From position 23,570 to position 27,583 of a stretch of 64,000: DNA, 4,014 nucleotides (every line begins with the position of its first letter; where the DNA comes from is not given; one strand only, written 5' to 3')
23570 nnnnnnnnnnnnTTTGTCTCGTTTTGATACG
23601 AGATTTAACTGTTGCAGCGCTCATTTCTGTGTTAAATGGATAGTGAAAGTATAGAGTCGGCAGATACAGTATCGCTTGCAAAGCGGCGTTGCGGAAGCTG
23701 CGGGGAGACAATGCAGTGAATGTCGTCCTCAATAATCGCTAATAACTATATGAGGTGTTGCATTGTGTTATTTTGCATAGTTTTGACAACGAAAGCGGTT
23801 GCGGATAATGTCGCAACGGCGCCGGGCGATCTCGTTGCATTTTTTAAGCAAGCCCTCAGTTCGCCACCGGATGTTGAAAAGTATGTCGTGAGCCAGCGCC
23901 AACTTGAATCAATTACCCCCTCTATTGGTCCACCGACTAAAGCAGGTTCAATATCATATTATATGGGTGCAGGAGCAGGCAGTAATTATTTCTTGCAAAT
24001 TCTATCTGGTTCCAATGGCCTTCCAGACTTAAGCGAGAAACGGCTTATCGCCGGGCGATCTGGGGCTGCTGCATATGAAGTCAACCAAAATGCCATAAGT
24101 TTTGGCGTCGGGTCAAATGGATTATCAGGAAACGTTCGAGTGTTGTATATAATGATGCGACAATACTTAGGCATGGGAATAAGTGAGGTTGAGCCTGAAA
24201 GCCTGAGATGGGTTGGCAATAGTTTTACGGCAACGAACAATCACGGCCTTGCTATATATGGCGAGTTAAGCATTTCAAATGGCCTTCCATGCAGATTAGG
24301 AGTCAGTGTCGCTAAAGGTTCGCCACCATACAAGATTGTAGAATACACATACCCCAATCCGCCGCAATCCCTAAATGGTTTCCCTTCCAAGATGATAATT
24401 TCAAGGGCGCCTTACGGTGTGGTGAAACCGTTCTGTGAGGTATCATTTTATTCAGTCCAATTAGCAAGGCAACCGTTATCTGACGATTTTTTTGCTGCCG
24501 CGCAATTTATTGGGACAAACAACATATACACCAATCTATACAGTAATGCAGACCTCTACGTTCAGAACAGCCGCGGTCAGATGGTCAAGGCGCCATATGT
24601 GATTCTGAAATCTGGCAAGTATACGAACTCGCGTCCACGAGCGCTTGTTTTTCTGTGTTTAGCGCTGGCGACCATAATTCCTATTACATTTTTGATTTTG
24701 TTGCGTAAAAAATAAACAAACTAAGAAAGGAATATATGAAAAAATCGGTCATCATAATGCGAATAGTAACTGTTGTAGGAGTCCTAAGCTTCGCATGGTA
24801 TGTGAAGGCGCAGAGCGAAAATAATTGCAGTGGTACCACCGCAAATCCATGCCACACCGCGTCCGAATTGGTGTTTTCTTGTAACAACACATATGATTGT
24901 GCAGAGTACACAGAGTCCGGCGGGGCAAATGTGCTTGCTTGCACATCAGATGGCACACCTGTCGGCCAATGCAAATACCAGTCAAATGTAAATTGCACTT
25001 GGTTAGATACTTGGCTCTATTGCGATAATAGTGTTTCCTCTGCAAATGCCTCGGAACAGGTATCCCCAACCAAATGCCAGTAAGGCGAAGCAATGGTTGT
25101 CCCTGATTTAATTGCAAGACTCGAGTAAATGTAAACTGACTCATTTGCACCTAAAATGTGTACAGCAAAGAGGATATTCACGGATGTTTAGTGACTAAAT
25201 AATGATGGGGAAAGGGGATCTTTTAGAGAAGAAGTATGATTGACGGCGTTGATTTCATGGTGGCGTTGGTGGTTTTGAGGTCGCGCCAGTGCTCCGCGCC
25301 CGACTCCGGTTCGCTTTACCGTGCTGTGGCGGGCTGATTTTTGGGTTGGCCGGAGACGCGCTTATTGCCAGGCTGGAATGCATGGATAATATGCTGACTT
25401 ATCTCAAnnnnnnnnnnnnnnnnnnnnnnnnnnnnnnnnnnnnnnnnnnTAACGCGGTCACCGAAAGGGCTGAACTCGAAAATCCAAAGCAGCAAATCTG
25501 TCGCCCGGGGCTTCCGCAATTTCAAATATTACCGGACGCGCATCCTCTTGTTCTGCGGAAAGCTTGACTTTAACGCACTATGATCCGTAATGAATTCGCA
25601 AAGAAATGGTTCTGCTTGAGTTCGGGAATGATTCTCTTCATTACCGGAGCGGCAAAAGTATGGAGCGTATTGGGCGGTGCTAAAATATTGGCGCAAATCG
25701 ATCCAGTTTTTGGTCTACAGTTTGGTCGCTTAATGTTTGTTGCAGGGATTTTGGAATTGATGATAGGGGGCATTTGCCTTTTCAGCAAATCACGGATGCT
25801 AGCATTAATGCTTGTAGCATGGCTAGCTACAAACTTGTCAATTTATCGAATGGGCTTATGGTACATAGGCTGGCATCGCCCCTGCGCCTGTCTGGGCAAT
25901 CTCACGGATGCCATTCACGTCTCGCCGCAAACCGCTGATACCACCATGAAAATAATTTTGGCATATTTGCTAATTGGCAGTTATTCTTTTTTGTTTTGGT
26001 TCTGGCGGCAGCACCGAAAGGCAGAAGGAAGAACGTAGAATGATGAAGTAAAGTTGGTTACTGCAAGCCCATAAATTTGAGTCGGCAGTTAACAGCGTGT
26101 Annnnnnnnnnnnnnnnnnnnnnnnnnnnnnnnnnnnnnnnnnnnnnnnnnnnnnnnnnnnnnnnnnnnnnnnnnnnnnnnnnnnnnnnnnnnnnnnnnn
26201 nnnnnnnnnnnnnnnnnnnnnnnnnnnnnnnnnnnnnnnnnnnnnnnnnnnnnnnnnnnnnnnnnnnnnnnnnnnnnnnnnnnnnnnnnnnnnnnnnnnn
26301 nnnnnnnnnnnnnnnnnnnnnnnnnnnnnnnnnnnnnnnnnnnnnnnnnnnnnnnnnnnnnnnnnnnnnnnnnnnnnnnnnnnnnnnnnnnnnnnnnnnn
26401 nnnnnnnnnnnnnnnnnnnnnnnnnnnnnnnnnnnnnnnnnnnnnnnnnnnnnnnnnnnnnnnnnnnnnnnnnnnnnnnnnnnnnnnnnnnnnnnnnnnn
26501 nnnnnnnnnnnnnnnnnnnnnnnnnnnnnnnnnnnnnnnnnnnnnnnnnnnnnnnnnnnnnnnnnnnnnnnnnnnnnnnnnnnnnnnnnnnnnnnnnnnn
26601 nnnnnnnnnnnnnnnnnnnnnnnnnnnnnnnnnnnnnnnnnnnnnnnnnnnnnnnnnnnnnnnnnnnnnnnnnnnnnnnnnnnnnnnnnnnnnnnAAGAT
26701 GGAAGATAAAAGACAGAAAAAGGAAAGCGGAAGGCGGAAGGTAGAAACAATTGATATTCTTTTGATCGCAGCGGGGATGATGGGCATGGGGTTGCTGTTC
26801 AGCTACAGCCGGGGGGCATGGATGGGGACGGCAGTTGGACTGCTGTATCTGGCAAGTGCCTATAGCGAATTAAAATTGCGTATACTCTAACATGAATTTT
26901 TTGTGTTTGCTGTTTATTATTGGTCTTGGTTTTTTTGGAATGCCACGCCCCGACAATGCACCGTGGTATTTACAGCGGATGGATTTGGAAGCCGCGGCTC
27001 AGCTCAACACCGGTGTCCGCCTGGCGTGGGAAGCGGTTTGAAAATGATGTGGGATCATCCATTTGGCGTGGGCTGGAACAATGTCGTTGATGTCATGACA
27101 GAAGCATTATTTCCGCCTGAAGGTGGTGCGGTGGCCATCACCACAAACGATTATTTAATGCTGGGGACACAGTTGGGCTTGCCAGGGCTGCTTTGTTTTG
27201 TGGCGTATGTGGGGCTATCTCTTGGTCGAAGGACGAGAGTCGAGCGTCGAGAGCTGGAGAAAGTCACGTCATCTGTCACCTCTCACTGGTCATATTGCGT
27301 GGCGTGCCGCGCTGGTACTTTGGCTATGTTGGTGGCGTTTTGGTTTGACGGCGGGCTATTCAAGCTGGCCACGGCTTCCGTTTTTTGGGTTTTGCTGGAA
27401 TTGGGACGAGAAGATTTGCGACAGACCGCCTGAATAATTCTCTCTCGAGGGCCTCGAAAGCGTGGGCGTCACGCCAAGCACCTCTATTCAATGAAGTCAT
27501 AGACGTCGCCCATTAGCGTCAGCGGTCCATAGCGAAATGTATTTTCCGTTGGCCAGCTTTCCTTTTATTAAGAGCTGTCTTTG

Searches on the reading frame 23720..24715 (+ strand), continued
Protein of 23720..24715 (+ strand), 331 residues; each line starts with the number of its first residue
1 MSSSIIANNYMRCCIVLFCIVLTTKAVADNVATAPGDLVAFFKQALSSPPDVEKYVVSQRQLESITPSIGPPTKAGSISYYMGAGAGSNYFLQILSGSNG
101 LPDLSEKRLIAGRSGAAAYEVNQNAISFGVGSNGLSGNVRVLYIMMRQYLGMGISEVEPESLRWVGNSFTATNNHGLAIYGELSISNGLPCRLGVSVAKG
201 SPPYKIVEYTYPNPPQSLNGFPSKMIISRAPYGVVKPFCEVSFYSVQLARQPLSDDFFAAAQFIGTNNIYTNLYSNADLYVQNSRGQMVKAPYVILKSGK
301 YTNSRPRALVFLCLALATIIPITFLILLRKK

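Call 66: search_protein_families(library=pfam, max_evalue=0.01, proteins=[L012:4051-5943:+, L010:13173-14657:+, L010:8041-9939:+])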
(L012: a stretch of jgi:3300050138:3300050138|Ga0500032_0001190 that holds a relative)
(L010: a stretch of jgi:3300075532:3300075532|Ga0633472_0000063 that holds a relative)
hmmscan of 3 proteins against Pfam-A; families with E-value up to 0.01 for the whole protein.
L012:4051-5943:+ (630 aa): 0 families

L010:13173-14657:+ (494 aa): 1 family
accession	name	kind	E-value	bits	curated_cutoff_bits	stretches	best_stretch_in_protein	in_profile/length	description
PF01841.26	Transglut_core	-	0.0082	16.9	23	0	394-460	7-76/108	Transglutaminase-like superfamily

L010:8041-9939:+ (632 aa): 15 families
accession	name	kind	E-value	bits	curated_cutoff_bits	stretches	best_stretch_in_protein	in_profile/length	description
PF00326.27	Peptidase_S9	-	8.3e-13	48.7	22.6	1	468-544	7-86/213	Prolyl oligopeptidase family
PF25174.1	Beta-prop_THOC3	-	1.3e-09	37.9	305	1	237-337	9-104/272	THOC3 beta-propeller domain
PF07676.18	PD40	-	3.3e-08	33.7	20.9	0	282-298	15-32/38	WD40-like Beta Propeller Repeat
PF00561.26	Abhydrolase_1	-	5.2e-07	30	25.8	1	448-552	2-101/245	alpha/beta hydrolase fold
PF12146.15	Hydrolase_4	-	1.2e-05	25.1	27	1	444-568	2-123/239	Serine aminopeptidase, S33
PF24817.1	WD40_WDHD1_1st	-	1.3e-05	25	109.9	0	99-157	227-283/291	WDHD1 first WD40 domain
PF25460.1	Beta-prop_Aladin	-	1.5e-05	24.7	171.1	0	219-309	99-184/340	Aladin seven-bladed propeller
PF12697.13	Abhydrolase_6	-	3.4e-05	25.1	26.3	1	452-569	4-110/217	Alpha/beta hydrolase family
PF23414.1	Beta-prop_EML_2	-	5.7e-05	23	90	1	160-296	16-145/266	Echinoderm microtubule-associated protein second beta-propeller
PF00400.38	WD40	-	0.00019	22.3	27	0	276-294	12-30/39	WD domain, G-beta repeat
PF20434.5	BD-FAE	-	0.00026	21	26.8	1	443-544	10-111/215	BD-FAE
PF01738.24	DLH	-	0.00032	20.8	21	1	492-617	65-193/217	Dienelactone hydrolase family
PF08662.17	eIF2A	-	0.0018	18.7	20.5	0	233-294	62-119/194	Eukaryotic translation initiation factor eIF2A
PF12894.13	ANAPC4_WD40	-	0.0044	17.7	22.9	0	271-298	34-60/91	Anaphase-promoting complex subunit 4 WD40 domain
PF24797.1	Beta-prop_WDR35_TULP_N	-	0.01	15.5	80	0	231-295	116-176/332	WDR35/TULP4 N-terminal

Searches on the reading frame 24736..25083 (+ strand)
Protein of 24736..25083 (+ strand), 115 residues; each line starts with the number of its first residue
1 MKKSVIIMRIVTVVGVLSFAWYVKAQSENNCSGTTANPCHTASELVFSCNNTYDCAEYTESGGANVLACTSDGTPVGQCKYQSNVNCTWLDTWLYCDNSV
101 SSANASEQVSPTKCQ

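Call 3: search_protein_families(library=pfam, max_evalue=0.1, proteins=[window:24736-25083:+])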
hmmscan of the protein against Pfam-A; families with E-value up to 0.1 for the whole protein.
window:24736-25083:+ (115 aa): 0 families

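Call 5: search_protein_families(library=ncbifam, max_evalue=0.1, proteins=[window:24736-25083:+])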
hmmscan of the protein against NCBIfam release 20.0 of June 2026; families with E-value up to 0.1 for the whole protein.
window:24736-25083:+ (115 aa): 1 family
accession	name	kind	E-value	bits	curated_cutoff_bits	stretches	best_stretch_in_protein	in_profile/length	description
NF011343.0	PRK14760.1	equivalog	0.059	13.3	54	1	1-17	1-17/24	protein YoaJ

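Call 32: search_protein_families(library=padloc, max_evalue=0.01, proteins=[window:24736-25083:+])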
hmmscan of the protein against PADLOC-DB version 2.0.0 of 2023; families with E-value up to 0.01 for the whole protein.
window:24736-25083:+ (115 aa): 0 families

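Call 93: search_protein_families(library=pfam, alignment_id=A9, max_evalue=0.01)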
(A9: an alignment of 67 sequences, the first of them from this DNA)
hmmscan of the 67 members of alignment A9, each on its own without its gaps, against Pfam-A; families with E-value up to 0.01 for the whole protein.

A. member 1, seq(115 aa): 0 families

B. families by the number of members that match (of 67 scanned): 0 families

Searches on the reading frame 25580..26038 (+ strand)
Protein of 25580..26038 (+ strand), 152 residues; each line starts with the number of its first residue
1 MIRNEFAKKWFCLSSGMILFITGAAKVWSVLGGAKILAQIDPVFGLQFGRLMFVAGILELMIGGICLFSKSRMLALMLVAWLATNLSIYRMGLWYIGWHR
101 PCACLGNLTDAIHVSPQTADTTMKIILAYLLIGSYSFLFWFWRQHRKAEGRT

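Call 3: search_protein_families(library=pfam, max_evalue=0.1, proteins=[window:25580-26038:+])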
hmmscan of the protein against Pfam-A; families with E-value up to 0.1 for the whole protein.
window:25580-26038:+ (152 aa): 1 family
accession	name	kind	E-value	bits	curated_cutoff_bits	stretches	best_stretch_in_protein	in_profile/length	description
PF07291.16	MauE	-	9e-06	26.5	27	1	13-138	10-125/128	Methylamine utilisation protein MauE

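Call 5: search_protein_families(library=ncbifam, max_evalue=0.1, proteins=[window:25580-26038:+])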
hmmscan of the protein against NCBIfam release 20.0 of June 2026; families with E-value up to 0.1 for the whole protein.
window:25580-26038:+ (152 aa): 0 families

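Call 32: search_protein_families(library=padloc, max_evalue=0.01, proteins=[window:25580-26038:+])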
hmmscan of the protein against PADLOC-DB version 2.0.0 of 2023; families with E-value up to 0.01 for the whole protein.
window:25580-26038:+ (152 aa): 0 families

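Call 77: find_related_loci(query=A7, collection=metagenome_contigs, flank=8000)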
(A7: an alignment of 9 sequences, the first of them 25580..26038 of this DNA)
Query A7 (152 aa) in metagenome_contigs; peptide patterns used: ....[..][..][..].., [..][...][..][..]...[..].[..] (x = any residue, [..] = any of these).
574 stretches matched a pattern; 384 encode a relative of the query (tblastn E <= 1e-3); the best 80 are kept; 80 distinct loci.
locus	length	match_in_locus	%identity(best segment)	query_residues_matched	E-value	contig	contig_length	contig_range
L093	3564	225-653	62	7-149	4e-60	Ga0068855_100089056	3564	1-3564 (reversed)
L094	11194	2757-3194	58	5-150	4e-59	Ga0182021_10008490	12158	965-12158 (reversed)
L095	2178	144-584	59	3-150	1e-59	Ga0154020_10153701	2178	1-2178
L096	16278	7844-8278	63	4-147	4e-58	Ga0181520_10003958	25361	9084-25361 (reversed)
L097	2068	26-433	64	11-146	6e-59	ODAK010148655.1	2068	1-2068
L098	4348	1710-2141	59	4-147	9e-58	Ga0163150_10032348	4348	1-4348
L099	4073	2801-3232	59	4-147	9e-58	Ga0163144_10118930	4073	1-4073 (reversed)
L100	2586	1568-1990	61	4-145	2e-57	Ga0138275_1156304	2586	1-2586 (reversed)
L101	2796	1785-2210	61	8-149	1e-57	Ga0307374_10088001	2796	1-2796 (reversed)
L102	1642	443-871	60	4-147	3e-59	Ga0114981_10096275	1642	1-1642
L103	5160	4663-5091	59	9-151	3e-57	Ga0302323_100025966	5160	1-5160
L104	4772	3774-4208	57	8-152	3e-57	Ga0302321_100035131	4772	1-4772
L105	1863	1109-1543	60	4-149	3e-58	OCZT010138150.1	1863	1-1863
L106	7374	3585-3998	62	9-146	9e-57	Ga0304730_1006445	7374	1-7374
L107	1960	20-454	59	3-148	2e-57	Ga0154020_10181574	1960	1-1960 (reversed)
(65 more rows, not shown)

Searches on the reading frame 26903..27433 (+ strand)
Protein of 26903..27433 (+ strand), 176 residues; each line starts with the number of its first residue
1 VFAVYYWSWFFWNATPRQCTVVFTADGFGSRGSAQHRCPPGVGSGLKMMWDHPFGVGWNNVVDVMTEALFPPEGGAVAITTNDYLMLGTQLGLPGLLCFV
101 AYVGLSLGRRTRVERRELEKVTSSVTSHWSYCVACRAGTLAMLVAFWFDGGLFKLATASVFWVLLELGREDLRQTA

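Call 3: search_protein_families(library=pfam, max_evalue=0.1, proteins=[window:26903-27433:+])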
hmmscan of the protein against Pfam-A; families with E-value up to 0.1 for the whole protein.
window:26903-27433:+ (176 aa): 1 family
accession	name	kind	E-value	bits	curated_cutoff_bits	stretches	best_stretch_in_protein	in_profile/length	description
PF04932.20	Wzy_C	-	1.6e-05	25.2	31.7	1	44-100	90-149/149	O-Antigen ligase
